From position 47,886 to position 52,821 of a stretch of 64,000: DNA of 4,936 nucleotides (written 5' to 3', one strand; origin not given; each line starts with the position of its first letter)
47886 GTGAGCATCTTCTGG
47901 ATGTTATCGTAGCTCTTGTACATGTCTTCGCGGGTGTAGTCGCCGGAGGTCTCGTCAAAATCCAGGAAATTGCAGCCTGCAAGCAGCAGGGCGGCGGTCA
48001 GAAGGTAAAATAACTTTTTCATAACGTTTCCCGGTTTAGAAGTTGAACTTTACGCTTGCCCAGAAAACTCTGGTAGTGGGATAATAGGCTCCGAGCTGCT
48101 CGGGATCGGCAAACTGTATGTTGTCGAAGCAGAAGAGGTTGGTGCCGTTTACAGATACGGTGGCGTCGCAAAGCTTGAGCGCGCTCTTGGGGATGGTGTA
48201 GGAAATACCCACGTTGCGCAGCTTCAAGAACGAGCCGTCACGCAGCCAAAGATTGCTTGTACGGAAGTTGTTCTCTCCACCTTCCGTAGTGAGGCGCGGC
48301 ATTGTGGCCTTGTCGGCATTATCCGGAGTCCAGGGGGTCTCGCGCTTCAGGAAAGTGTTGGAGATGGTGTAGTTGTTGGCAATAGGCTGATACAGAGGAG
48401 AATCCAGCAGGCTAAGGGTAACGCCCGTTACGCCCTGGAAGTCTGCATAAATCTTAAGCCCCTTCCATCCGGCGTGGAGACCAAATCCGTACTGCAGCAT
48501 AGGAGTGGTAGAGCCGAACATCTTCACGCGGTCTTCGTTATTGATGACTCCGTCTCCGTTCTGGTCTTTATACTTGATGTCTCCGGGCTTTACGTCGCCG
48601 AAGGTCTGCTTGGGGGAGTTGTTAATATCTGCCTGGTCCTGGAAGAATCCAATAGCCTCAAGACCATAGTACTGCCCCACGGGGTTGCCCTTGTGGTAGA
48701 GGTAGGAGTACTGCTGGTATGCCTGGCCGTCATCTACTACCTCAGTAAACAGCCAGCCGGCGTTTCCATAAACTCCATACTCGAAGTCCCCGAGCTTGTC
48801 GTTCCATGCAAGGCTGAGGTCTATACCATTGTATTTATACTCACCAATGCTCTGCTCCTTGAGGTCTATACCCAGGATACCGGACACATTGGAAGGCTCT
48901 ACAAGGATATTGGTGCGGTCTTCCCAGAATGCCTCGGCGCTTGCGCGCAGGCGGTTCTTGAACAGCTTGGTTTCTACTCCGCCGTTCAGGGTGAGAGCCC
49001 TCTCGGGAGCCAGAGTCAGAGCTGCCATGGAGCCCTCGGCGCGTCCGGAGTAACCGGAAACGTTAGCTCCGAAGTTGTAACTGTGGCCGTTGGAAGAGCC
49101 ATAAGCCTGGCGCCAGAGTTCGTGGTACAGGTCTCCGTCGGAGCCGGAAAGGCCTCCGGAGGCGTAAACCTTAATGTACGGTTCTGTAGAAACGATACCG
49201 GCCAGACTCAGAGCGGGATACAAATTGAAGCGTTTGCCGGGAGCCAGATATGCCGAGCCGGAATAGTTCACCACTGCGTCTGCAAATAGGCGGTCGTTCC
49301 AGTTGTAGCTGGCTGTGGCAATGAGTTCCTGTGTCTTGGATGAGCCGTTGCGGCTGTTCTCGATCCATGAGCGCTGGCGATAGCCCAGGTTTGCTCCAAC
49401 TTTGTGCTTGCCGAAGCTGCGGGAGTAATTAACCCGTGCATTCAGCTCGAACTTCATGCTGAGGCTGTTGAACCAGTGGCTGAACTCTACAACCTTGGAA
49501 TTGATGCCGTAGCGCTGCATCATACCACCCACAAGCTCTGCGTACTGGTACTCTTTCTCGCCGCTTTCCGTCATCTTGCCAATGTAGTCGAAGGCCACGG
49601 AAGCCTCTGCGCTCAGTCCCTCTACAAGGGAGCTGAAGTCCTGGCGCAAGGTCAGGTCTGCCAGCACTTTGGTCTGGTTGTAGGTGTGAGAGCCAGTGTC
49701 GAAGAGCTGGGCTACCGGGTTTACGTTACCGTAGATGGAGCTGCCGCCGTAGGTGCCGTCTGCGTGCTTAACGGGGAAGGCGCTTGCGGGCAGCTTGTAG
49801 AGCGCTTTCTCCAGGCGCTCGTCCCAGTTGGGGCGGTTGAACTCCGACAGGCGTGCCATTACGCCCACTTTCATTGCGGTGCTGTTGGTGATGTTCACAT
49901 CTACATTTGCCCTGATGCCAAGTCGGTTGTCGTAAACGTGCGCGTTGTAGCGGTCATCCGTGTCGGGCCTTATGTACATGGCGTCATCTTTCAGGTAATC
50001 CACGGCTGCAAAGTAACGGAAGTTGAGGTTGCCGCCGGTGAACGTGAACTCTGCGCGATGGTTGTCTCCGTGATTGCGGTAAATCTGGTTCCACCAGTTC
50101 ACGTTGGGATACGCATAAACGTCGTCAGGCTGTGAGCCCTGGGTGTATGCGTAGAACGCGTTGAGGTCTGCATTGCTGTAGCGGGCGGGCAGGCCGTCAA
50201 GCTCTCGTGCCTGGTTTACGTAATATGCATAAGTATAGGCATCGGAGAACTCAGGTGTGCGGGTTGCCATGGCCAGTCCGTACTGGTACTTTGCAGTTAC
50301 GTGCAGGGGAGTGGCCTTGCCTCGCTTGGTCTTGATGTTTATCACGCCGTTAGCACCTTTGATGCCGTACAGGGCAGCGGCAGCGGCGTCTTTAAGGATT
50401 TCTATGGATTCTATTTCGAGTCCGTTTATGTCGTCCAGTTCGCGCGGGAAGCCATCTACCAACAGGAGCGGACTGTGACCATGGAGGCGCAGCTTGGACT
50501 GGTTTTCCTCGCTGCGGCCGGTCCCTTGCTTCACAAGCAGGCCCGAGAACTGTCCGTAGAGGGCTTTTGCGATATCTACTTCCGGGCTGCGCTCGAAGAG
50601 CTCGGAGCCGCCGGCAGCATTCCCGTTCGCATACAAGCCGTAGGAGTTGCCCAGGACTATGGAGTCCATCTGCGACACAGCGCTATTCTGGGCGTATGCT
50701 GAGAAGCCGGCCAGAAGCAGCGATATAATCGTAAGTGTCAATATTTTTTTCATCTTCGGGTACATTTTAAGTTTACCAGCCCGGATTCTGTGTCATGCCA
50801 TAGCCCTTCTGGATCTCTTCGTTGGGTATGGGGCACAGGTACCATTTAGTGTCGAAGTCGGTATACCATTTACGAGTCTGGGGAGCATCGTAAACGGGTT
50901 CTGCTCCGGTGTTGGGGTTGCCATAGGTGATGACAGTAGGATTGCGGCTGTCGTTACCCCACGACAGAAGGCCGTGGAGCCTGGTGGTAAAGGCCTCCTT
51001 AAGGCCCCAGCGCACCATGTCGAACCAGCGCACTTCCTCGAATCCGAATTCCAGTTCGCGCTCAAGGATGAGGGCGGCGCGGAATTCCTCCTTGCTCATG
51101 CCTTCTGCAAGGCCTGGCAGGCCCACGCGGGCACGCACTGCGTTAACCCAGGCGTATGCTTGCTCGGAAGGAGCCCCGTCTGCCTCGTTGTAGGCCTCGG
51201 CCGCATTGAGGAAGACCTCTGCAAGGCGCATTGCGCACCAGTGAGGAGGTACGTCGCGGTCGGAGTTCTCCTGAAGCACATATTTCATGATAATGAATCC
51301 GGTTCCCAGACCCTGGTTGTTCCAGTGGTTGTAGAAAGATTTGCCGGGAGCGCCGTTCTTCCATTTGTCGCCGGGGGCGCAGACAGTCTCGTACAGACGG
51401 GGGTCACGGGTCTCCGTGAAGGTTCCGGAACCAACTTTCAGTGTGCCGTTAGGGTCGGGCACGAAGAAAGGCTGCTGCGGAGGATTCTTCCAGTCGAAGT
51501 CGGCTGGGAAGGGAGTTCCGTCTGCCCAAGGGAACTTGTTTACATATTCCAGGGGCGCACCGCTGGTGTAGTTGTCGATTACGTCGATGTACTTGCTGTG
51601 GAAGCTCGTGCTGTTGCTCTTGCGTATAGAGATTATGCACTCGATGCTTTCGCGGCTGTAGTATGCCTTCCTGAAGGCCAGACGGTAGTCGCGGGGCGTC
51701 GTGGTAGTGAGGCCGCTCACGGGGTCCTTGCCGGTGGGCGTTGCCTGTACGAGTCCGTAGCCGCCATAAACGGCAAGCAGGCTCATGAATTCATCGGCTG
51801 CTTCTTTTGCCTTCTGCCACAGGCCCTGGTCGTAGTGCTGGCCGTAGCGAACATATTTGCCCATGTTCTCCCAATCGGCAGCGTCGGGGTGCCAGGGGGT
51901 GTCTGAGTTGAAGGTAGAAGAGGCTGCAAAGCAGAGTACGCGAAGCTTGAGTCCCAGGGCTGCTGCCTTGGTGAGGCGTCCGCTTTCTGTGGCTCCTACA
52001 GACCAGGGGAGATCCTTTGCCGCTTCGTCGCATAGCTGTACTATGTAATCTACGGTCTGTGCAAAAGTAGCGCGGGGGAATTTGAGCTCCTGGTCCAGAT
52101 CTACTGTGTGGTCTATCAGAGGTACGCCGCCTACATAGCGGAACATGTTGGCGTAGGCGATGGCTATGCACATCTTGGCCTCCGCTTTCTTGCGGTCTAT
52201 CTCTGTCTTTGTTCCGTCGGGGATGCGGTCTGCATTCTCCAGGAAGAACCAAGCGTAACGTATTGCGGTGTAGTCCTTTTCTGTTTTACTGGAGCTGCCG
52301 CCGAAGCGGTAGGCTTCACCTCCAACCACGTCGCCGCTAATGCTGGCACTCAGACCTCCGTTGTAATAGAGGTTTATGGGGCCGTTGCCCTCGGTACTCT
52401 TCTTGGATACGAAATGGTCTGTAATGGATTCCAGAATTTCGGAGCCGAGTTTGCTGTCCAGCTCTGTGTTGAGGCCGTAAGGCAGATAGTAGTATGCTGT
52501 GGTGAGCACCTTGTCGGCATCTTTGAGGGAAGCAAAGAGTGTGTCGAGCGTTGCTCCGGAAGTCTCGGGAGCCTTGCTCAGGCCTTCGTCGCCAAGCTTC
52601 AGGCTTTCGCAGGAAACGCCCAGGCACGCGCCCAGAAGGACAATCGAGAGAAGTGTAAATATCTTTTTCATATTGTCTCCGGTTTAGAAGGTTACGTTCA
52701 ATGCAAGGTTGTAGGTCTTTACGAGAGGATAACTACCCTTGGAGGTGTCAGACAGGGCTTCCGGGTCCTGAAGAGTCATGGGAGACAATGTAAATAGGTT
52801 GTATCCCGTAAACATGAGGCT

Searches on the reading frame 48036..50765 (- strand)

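Call 40: search_protein_families(library=pfam, proteins=[window:48036-50765:-], max_evalue=0.001)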
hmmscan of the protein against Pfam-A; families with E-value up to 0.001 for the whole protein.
window:48036-50765:- (909 aa): 2 families
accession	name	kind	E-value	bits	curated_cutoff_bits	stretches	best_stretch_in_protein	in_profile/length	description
PF07715.20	Plug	-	2.8e-08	34.7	23.9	1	55-141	15-107/107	TonB-dependent Receptor Plug Domain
PF00593.30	TonB_dep_Rec_b-barrel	-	0.00012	22.6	27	1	343-877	33-436/436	TonB dependent receptor-like, beta-barrel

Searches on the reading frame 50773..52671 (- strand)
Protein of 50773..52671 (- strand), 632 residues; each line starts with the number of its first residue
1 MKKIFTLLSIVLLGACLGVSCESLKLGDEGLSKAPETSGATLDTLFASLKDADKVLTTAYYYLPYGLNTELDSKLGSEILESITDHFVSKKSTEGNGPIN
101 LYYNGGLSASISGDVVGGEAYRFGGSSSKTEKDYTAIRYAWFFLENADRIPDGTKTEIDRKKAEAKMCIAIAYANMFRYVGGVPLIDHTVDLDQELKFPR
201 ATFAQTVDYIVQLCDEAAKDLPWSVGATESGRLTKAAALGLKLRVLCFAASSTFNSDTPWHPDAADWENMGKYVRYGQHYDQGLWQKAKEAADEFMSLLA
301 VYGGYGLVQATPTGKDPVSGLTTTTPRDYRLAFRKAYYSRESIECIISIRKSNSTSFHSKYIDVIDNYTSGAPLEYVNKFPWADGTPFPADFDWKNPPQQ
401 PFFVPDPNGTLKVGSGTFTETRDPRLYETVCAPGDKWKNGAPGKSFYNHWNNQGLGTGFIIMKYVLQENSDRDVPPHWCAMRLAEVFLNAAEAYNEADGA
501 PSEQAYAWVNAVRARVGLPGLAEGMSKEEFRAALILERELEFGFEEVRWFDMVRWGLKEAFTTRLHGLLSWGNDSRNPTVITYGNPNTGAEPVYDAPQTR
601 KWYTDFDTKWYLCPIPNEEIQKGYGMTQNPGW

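Call 40: search_protein_families(library=pfam, proteins=[window:50773-52671:-], max_evalue=0.001)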
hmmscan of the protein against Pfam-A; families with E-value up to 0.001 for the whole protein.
window:50773-52671:- (632 aa): 2 families
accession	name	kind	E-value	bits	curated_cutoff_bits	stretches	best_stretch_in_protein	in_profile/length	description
PF07980.17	SusD_RagB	-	3.2e-40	139.1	23.1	1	370-632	43-297/297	SusD family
PF14322.12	SusD-like_3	-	4.1e-10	40.6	27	1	131-244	79-188/191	Starch-binding associating with outer membrane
